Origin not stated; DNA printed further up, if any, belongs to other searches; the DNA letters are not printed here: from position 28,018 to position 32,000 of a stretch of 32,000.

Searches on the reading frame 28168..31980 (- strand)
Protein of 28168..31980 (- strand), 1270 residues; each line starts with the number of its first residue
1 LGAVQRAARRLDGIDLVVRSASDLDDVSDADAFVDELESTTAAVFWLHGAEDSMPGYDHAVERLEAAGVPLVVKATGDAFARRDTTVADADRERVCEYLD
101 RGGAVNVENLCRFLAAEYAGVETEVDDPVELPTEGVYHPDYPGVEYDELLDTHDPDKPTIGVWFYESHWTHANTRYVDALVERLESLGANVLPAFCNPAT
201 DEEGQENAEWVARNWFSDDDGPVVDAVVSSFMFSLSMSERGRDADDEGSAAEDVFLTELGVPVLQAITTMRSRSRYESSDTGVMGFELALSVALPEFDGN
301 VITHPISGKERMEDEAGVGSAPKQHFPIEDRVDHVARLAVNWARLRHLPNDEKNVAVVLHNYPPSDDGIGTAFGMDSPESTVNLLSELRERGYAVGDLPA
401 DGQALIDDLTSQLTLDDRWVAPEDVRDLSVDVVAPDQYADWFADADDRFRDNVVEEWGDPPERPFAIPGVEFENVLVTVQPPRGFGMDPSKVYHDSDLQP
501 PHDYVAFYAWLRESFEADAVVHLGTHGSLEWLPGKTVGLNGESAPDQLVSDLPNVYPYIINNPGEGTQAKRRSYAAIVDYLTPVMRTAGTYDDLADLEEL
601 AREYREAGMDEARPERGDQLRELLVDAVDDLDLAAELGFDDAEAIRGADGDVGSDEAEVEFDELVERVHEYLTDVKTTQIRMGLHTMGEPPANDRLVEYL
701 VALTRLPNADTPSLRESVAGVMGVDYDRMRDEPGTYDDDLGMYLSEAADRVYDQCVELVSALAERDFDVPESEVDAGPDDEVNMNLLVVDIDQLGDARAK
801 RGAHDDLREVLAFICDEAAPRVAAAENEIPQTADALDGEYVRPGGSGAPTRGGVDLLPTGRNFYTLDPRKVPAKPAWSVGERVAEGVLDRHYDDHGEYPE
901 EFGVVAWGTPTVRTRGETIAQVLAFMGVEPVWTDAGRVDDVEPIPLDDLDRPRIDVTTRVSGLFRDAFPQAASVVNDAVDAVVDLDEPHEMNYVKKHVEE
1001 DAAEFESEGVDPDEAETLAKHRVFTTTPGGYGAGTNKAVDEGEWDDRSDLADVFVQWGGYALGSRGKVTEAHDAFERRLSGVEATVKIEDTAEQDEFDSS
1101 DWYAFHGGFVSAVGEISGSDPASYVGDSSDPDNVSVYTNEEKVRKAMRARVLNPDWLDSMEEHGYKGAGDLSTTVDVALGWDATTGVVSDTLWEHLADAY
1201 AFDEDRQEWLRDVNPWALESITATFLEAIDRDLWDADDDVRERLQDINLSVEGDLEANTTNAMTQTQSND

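Call 42: search_protein_families(library=pfam, proteins=[window:28168-31980:-], max_evalue=0.001)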
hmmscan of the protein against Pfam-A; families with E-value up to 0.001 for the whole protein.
window:28168-31980:- (1270 aa): 1 family
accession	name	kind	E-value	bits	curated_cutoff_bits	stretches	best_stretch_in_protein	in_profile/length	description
PF02514.21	CobN-Mg_chel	-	0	1291.1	24.5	1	97-1239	2-1088/1090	CobN/Magnesium Chelatase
